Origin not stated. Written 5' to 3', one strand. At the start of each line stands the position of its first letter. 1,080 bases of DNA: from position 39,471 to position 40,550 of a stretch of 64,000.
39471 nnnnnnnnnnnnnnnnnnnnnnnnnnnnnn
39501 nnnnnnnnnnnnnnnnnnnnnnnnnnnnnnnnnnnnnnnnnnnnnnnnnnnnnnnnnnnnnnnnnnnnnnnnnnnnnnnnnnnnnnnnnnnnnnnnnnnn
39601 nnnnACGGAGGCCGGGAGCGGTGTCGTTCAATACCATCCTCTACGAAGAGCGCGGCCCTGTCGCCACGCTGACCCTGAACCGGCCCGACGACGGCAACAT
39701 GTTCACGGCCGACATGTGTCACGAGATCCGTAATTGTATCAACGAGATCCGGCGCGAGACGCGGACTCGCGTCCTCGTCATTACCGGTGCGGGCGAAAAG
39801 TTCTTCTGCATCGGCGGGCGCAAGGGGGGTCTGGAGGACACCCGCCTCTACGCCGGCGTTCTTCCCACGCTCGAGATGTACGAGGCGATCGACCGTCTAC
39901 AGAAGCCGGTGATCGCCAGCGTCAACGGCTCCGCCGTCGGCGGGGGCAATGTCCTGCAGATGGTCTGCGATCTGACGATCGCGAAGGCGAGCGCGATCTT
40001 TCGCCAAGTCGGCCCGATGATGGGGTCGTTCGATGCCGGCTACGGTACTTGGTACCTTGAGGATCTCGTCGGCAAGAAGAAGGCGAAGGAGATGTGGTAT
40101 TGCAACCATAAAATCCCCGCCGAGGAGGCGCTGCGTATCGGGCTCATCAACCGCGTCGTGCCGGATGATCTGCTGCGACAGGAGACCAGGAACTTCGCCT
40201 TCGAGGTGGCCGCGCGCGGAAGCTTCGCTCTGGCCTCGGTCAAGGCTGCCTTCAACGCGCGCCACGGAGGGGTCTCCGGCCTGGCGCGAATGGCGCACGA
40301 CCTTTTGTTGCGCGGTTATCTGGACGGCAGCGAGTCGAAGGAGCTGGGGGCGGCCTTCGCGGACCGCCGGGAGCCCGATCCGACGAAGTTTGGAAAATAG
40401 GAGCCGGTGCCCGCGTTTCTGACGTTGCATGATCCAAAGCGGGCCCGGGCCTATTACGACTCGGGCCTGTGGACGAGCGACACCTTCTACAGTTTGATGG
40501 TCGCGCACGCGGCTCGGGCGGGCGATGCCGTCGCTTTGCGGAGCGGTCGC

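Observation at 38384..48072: Intact ten-gene CoA-dependent operon resembling alicyclic-acid ring cleavage but with non-canonical parts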

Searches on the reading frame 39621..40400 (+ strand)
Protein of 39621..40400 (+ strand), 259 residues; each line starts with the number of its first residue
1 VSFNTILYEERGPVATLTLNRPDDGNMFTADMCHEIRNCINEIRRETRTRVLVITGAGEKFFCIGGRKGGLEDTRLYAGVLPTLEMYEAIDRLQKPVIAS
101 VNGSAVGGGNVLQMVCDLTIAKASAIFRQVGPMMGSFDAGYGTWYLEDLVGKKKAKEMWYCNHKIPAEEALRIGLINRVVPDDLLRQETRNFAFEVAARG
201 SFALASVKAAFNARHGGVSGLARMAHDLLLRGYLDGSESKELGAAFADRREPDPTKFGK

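Call 4: search_protein_families(library=pfam, proteins=[window:39621-40400:+], max_evalue=0.001)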
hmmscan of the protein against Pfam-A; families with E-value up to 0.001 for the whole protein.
window:39621-40400:+ (259 aa): 2 families
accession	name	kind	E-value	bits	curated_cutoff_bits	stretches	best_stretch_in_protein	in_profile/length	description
PF00378.25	ECH_1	-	3.8e-49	167.7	27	1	12-253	4-247/251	Enoyl-CoA hydratase/isomerase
PF16113.10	ECH_2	-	3.4e-16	60.1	27.2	1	15-187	2-179/335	Enoyl-CoA hydratase/isomerase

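Call 5: search_protein_families(library=ncbifam, proteins=[window:39621-40400:+], max_evalue=0.001)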
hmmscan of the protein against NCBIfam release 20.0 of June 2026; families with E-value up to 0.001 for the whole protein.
window:39621-40400:+ (259 aa): 70 families (the best 25 are shown)
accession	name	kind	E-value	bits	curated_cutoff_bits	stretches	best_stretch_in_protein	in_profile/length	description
NF005637.0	PRK07396.1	equivalog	4.2e-66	223.1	380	1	2-258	11-270/273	1,4-dihydroxy-2-naphthoyl-CoA synthase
TIGR03210.1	badI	equivalog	8.7e-63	212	467.6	1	3-256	1-255/256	2-ketocyclohexanecarboxyl-CoA hydrolase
TIGR01929.1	menB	equivalog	2.4e-57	194.4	342.7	1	4-257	2-259/259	1,4-dihydroxy-2-naphthoyl-CoA synthase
NF004475.0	PRK05809.1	subfamily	9.1e-41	140.1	394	1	1-213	1-216/260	short-chain-enoyl-CoA hydratase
NF005802.0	PRK07657.1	equivalog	1.6e-39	136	363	1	12-212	12-215/260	enoyl-CoA hydratase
NF006186.0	PRK08321.1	equivalog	1.8e-39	136.1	378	1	13-257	34-298/302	1,4-dihydroxy-2-naphthoyl-CoA synthase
TIGR02280.1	PaaB1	equivalog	6.1e-38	130.8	345.15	1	6-217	1-216/256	2-(1,2-epoxy-1,2-dihydrophenyl)acetyl-CoA isomerase PaaG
NF051848.1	EnCoAHydtEchA19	equivalog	5.9e-37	127.6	400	1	6-253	2-254/258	enoyl-CoA hydratase EchA19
NF004857.0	PRK06210.1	equivalog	1.3e-34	119.9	341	1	2-252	6-270/275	enoyl-CoA hydratase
NF006566.0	PRK09076.1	subfamily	1.9e-34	119.5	286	1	5-253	6-256/260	enoyl-CoA hydratase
NF006109.0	PRK08260.1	subfamily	2.1e-34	119.1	320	2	89-252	108-273/296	enoyl-CoA hydratase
NF006140.0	PRK08290.1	subfamily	2.4e-34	118.8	280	2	84-214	112-240/292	enoyl-CoA hydratase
NF004517.0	PRK05862.1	equivalog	4.4e-34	118.1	396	1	1-253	1-253/257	enoyl-CoA hydratase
NF004781.0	PRK06127.1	subfamily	9.9e-34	117.2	291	1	4-252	11-264/269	enoyl-CoA hydratase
NF006699.0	PRK09245.1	subfamily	1.2e-33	116.5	354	1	4-208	3-217/266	crotonase/enoyl-CoA hydratase family protein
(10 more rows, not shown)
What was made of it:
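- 39621..40400 (+): g2, a MenB/BadI-type crotonase. Inferred role: retro-Claisen hydrolase that opens a 2-oxocycloalkane-carboxyl-CoA. MenB model 223 bits (cut-off 380) and BadI model 212 bits (cut-off 467.6) (call 5).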

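Call 7: find_encoding_contigs(protein=window:39621-40400:+, flank=10000, max_places=8)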
Protein window:39621-40400:+ (259 aa): 3 contigs read that carry it; 3 places shown.
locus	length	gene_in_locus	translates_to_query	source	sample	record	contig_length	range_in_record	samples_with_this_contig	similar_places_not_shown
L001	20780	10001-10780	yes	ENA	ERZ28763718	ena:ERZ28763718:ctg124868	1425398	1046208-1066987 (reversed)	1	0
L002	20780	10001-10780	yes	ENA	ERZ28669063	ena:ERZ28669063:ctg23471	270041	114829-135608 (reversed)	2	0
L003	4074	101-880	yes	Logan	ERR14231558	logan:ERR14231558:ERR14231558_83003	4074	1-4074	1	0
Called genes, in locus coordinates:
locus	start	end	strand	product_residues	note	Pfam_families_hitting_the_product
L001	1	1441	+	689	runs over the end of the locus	PF06808:DctM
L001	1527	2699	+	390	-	PF00266:Aminotran_5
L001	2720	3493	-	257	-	PF03055:RPE65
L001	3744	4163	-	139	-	PF03055:RPE65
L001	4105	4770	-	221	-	PF09998:DUF2239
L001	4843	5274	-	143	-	PF00903:Glyoxalase, PF13669:Glyoxalase_4 (weak)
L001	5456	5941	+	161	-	PF13577:SnoaL_4, PF12680:SnoaL_2 (faint)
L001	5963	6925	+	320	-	PF00389:2-Hacid_dh, PF02826:2-Hacid_dh_C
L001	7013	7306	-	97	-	PF02852:Pyr_redox_dim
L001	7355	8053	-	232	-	PF13610:DDE_Tnp_IS240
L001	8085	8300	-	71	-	PF00296:Bac_luciferase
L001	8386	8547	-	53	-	-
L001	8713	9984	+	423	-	PF02515:CoA_transf_3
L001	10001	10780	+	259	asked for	PF00378:ECH_1, PF16113:ECH_2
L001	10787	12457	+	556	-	PF00501:AMP-binding, PF13193:AMP-binding_C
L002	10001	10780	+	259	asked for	PF00378:ECH_1, PF16113:ECH_2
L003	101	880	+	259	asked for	PF00378:ECH_1, PF16113:ECH_2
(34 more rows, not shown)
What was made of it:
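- Checked: Gene fragments do lie within 10 kb of the block (call 7).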

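Call 8: find_homologous_proteins(query=window:39621-40400:+, max_evalue=1e-30)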
Query window:39621-40400:+ (259 aa): 5700 proteins with E <= 1e-30 among 8000 candidates; the best 120 are listed.
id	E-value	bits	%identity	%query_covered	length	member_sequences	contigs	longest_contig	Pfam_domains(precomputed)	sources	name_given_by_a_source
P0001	1.1e-185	633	78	80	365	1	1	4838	PF00378.26,PF16113.11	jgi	jgi:naphthoate synthase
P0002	3.3e-167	573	98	100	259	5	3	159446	PF00378.26,PF16113.11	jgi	jgi:naphthoate synthase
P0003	1.6e-166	570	97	100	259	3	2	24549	PF00378.26,PF16113.11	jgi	-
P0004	7.9e-154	529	91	100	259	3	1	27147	PF00378.26,PF16113.11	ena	-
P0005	1.1e-144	499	84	100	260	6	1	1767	PF00378.26,PF16113.11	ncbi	-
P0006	7.0e-143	493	84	100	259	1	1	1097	PF00378.26,PF16113.11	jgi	-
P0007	9.8e-143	492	81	100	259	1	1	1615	PF00378.26,PF16113.11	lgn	-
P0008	2.2e-142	491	83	100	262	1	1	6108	PF00378.26,PF16113.11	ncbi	-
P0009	2.6e-142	491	84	100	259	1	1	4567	PF00378.26,PF16113.11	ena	-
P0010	3.4e-142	491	83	100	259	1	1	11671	PF00378.26,PF16113.11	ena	-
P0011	3.9e-142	490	84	100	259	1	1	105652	PF00378.26,PF16113.11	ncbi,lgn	ncbi:MAG: enoyl-CoA hydratase-related protein [Pseudomonadota bacterium]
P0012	5.0e-142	490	83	100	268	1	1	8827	PF00378.26,PF16113.11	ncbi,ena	-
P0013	8.8e-142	489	82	100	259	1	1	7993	PF00378.26,PF16113.11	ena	-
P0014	9.8e-142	489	83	100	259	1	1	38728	PF00378.26,PF16113.11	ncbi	-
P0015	1.6e-141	488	82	100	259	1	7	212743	PF00378.26,PF16113.11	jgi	jgi:naphthoate synthase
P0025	6.0e-141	487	83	100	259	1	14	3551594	PF00378.26,PF16113.11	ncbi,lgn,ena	-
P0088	1.7e-138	479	81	100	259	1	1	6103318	PF00378.26,PF16113.11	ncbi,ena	-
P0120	6.2e-138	477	81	100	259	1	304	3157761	PF00378.26,PF16113.11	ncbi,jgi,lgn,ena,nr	ncbi:MAG: crotonase [Proteobacteria bacterium]|jgi:naphthoate synthase|nr:MAG: crotonase [Pseudomona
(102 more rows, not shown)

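Call 9: find_encoding_contigs(protein=P0120, flank=10000, max_places=5)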
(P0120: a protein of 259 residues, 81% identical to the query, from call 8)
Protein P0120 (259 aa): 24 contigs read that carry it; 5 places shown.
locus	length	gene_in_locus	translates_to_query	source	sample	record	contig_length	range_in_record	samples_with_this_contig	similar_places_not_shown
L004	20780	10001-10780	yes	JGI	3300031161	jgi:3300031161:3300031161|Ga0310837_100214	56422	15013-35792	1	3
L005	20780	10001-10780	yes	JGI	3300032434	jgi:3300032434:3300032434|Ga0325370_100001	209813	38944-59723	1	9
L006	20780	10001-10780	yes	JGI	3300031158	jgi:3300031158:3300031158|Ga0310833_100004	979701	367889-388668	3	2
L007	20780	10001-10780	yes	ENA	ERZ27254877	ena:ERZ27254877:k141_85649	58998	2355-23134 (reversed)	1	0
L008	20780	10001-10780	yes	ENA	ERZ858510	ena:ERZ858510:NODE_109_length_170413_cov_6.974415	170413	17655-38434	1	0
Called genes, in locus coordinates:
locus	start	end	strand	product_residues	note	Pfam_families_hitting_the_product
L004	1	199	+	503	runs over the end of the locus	-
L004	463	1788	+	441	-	PF00675:Peptidase_M16, PF05193:Peptidase_M16_C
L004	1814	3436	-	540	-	PF13426:PAS_9 (weak), PF00158:Sigma54_activat, PF14532:Sigma54_activ_2, PF07724:AAA_2 (faint), PF07728:AAA_5, PF25601:AAA_lid_14, PF02954:HTH_8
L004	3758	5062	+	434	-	PF13433:Peripla_BP_5, PF13458:Peripla_BP_6, PF01094:ANF_receptor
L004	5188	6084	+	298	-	PF02653:BPD_transp_2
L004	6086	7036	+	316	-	PF02653:BPD_transp_2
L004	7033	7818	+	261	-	PF00005:ABC_tran, PF13304:AAA_21 (faint)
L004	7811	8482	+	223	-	PF00005:ABC_tran, PF13304:AAA_21 (weak)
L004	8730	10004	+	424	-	PF02515:CoA_transf_3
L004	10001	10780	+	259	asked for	PF00378:ECH_1, PF16113:ECH_2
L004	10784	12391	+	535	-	PF00501:AMP-binding, PF13193:AMP-binding_C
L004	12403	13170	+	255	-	PF00378:ECH_1, PF16113:ECH_2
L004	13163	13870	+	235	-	PF00106:adh_short, PF08659:KR (faint), PF13561:adh_short_C2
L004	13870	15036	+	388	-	PF02771:Acyl-CoA_dh_N, PF02770:Acyl-CoA_dh_M, PF00441:Acyl-CoA_dh_1, PF08028:Acyl-CoA_dh_2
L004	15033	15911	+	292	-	PF02737:3HCDH_N, PF00725:3HCDH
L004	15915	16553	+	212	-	PF00725:3HCDH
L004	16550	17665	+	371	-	PF02515:CoA_transf_3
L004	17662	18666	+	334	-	PF08240:ADH_N, PF00107:ADH_zinc_N, PF13602:ADH_zinc_N_2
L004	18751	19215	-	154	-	PF06983:3-dmu-9_3-mt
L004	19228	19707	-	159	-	PF08327:AHSA1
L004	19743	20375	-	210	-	PF00440:TetR_N, PF16925:TetR_C_13, PF21993:TetR_C_13_2 (weak)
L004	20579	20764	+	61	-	-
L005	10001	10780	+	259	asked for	PF00378:ECH_1, PF16113:ECH_2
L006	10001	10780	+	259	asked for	PF00378:ECH_1, PF16113:ECH_2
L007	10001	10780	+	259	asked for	PF00378:ECH_1, PF16113:ECH_2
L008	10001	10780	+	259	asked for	PF00378:ECH_1, PF16113:ECH_2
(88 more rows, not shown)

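Call 10: find_encoding_contigs(protein=P0088, flank=10000, max_places=3)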
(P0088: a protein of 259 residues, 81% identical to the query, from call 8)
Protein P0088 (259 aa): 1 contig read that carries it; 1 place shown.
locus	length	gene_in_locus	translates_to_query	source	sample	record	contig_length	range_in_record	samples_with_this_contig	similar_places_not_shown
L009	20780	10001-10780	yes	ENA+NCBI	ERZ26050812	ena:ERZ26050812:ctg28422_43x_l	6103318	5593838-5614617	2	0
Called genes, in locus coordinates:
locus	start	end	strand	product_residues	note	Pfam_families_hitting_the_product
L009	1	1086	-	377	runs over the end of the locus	PF03235:GmrSD_N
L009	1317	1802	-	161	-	PF01243:PNPOx_N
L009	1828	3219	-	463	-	PF01977:UbiD, PF20696:UbiD_C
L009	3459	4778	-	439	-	-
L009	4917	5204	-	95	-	-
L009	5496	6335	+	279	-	-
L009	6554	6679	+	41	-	-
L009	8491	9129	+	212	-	PF05063:MT-A70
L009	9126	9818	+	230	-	PF09195:Endonuc-BglII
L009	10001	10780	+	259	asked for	PF00378:ECH_1, PF16113:ECH_2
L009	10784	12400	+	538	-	PF00501:AMP-binding, PF13193:AMP-binding_C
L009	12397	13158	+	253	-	PF00378:ECH_1, PF16113:ECH_2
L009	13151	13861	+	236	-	PF00106:adh_short, PF01370:Epimerase, PF08659:KR (weak), PF13561:adh_short_C2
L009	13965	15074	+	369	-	PF02771:Acyl-CoA_dh_N, PF02770:Acyl-CoA_dh_M, PF00441:Acyl-CoA_dh_1, PF08028:Acyl-CoA_dh_2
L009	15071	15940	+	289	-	PF02737:3HCDH_N, PF00725:3HCDH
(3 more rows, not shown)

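Call 12: find_related_loci(query=window:39621-40400:+, collection=genome_contigs, flank=10000)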
Query window:39621-40400:+ (259 aa) in genome_contigs; peptide patterns used: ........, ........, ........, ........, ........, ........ (x = any residue, [..] = any of these).
343 stretches matched a pattern; 310 encode a relative of the query (tblastn E <= 1e-3); the best 80 are kept; 80 distinct loci.
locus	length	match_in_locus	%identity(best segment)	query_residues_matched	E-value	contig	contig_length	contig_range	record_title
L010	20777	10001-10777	82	1-259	2e-146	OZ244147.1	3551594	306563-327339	MAG: Rhizobiaceae bacterium isolate 1e894fd4-2ce0-4c09-b76b-97fe937cf179 genome assembly, chromosome: 1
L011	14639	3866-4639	82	1-258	4e-146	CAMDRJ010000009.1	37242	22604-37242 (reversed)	MAG: Klebsiella pneumoniae isolate TH-11nov19-3 genome assembly, contig: TH-11nov19-C2495, whole genome shotgun sequence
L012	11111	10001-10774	84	1-258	7e-146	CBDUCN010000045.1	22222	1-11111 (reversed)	MAG TPA_asm: uncultured Gammaproteobacteria bacterium isolate ERR2431960_binner123_Refined_70 genome assembly, contig: E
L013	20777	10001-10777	82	1-259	3e-146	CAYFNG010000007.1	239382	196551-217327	MAG TPA_asm: uncultured Sneathiellales bacterium isolate ERP019367_co1_69 genome assembly, contig: NODE_64_length_239382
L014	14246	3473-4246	82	1-258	1e-145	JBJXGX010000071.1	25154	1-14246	MAG: Burkholderiales bacterium isolate F1F2.bin.163 k127_6190883, whole genome shotgun sequence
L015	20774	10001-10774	81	1-258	1e-144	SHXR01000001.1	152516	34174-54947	MAG: Betaproteobacteria bacterium isolate Baikal-deep-G98 BACOMB-C184, whole genome shotgun sequence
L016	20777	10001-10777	79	1-259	4e-144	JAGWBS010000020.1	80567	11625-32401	MAG: Proteobacteria bacterium isolate 277c_39 scaffold_1013, whole genome shotgun sequence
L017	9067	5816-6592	81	1-259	1e-143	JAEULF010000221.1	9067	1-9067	MAG: Alphaproteobacteria bacterium isolate new MAG-114 k141_2198911, whole genome shotgun sequence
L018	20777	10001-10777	80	1-259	1e-143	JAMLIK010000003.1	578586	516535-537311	MAG: Xanthobacteraceae bacterium isolate ACE_NR_PROT16 ACE_NR_PROT16_3, whole genome shotgun sequence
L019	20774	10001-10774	80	1-258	2e-143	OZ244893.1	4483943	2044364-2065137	MAG: Alphaproteobacteria bacterium isolate 8d260e76-c7c9-464a-a4bf-10cd05cc896f genome assembly, chromosome: 1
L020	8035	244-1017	81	1-258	4e-143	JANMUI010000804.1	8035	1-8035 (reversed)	MAG: Betaproteobacteria bacterium isolate SOY_29_concoct_125_sub SOY_29_k141_1482510, whole genome shotgun sequence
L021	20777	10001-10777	80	1-259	4e-143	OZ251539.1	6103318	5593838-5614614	MAG: Alphaproteobacteria bacterium isolate efdf64b3-afa9-4fb8-9792-56cfcde380f9 genome assembly, chromosome: 1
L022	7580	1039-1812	81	1-258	5e-143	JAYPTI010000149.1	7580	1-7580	MAG: Alphaproteobacteria bacterium isolate 139590_S191_metabat_bins_2.tsv.065 NODE_8620_length_7580_cov_5.634817, whole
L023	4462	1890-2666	80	1-259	3e-145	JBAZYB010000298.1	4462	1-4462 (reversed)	MAG: Hyphomicrobium sp. isolate SO_2017_GW1_7 NODE_75817_length_4462_cov_0.824683_OW334_2017, whole genome shotgun seque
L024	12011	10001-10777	79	1-259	1e-142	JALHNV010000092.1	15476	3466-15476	MAG: Pseudolabrys sp. isolate Bin_72_2 c_000000014953, whole genome shotgun sequence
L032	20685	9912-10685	78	1-258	2e-141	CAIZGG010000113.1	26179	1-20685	MAG: uncultured beta proteobacterium isolate Umea_bin-07145 genome assembly, contig: bin-07145:113/508, whole genome sho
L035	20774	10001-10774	79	1-258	5e-141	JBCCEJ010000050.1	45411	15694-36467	MAG: Pseudomonadota bacterium isolate P01_B01_bin.104 k141_1373669_length_45411_cov_29.0000, whole genome shotgun sequen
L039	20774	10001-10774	81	1-258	7e-141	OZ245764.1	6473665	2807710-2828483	MAG: Rhodospirillales bacterium isolate 6966ac55-dabb-4425-b8ec-bbaea3ff1f79 genome assembly, chromosome: 1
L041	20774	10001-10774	79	1-258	2e-140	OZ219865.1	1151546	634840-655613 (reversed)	MAG: Alphaproteobacteria bacterium isolate 558767b7-c9c4-4971-8057-2abcdc083aa7 genome assembly, chromosome: 1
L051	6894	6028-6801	78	1-258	4e-140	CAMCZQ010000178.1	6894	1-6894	MAG: Bordetella parapertussis isolate MsH-01oct19-271 genome assembly, contig: MsH-01oct19-C25307, whole genome shotgun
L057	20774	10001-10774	78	1-258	7e-140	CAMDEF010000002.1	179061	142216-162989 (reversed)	MAG: Bordetella parapertussis isolate ME-08apr19-261 genome assembly, contig: ME-08apr19-C83, whole genome shotgun seque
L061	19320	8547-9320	78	1-258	1e-139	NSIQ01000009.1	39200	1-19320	MAG: Alcaligenaceae bacterium isolate Baikal-G1 Alcaligenaceae-Baikal-G1-C3_Chunk_7, whole genome shotgun sequence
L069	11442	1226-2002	79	1-259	2e-139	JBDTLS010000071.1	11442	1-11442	MAG: Sphingobium sp. isolate cluster3_bin.107 NODE_24938_length_11442_cov_5.740581, whole genome shotgun sequence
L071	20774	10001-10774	79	1-258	3e-139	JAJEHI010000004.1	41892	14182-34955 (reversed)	MAG: Defluviicoccus sp. isolate p16x60bins.37 k141_788353, whole genome shotgun sequence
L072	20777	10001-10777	77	1-259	3e-139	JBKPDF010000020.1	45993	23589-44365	MAG: Pseudomonadota bacterium isolate GB_EKS_MAG_00031 GB_EKS_000001003842, whole genome shotgun sequence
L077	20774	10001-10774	79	1-258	4e-139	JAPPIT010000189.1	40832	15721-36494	MAG: Defluviicoccus sp. isolate RHO2_bin_2 NODE_1462_length_40832_cov_53.743875, whole genome shotgun sequence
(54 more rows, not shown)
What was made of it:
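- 39621..40400 (+): Orthologs are 77-84% identical across two classes (calls 8, 12).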

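Call 16: search_solved_structures(query=window:39621-40400:+, max_evalue=1e-20)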
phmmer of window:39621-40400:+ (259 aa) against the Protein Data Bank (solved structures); distinct sequences matched with E-value up to 1e-20: 52.
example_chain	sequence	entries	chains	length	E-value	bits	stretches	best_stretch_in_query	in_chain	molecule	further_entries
2iex_A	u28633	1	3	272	3.7e-56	193.9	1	3-257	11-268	Dihydroxynapthoic acid synthetase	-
2uzf_A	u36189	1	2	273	2.4e-54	187.9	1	3-258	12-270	NAPHTHOATE SYNTHASE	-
4eml_A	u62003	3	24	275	2.7e-49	171.4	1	3-256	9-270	Naphthoate synthase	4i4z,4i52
4els_A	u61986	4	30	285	1.9e-47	165.4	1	3-258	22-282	1,4-Dihydroxy-2-naphthoyl-CoA synthase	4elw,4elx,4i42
3t88_A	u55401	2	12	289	2e-47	165.3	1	3-258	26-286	1,4-Dihydroxy-2-naphthoyl-CoA synthase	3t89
3h02_A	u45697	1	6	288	4.1e-47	164.3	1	5-258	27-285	Naphthoate synthase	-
5zai_A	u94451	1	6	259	7.2e-33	117.6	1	1-253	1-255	3-hydroxypropionyl-coenzyme A dehydratase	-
2ej5_A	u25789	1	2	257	1.2e-32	116.9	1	3-211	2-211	Enoyl-CoA hydratase subunit II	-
6ojm_A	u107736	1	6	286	1.6e-32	116.4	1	3-253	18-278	1,4-dihydroxy-2-naphthoyl-CoA synthase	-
3kqf_A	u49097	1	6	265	4.2e-32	115.1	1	14-212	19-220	Enoyl-CoA hydratase/isomerase family protein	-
5z7r_A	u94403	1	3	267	8e-32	114.2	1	1-213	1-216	Short-chain-enoyl-CoA hydratase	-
5xzd_A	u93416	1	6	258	1.9e-29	106.4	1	1-252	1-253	Enoyl-CoA hydratase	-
9qwv_A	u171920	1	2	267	1.5e-28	103.4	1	6-253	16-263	Enoyl-CoA hydratase, mitochondrial, putative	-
3r0o_A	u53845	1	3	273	6.9e-27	98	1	7-252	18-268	Carnitinyl-CoA dehydratase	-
7eum_C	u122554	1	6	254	2.3e-26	96.3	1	13-214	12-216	Enoyl-CoA hydratase/isomerase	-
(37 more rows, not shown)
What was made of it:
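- g2's closest characterised relatives, MenB and BadI, both make or break a ring C-C bond (calls 5, 16).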

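Call 21: find_encoding_contigs(protein=P0025, flank=10000, max_places=2)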
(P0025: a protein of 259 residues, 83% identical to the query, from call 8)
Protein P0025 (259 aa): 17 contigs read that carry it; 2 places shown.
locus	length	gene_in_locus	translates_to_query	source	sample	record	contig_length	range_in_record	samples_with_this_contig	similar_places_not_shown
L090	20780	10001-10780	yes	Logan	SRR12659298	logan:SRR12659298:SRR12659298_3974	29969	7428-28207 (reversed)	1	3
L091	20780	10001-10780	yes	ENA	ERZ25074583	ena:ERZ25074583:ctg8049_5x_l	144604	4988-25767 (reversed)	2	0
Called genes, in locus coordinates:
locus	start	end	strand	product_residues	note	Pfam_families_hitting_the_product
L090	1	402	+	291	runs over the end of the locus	PF12833:HTH_18, PF01035:DNA_binding_1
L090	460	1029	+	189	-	PF01814:Hemerythrin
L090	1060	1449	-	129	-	PF13622:4HBT_3, PF03061:4HBT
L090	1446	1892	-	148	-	-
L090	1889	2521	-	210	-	PF00300:His_Phos_1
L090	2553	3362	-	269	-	PF01113:DapB_N, PF05173:DapB_C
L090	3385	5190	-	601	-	PF00664:ABC_membrane, PF02463:SMC_N, PF00005:ABC_tran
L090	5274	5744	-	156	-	PF03473:MOSC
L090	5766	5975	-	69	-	PF04102:SlyX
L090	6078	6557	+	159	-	-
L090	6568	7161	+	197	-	-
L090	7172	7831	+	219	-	PF02630:SCO1-SenC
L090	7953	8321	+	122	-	-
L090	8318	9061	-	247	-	PF00106:adh_short, PF01370:Epimerase, PF08659:KR (weak), PF13561:adh_short_C2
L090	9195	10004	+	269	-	PF00753:Lactamase_B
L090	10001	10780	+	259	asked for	PF00378:ECH_1, PF16113:ECH_2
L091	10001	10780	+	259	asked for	PF00378:ECH_1, PF16113:ECH_2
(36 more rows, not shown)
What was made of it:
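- g2 homologs also occur alone, next to a metallo-beta-lactamase-fold gene (call 21).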
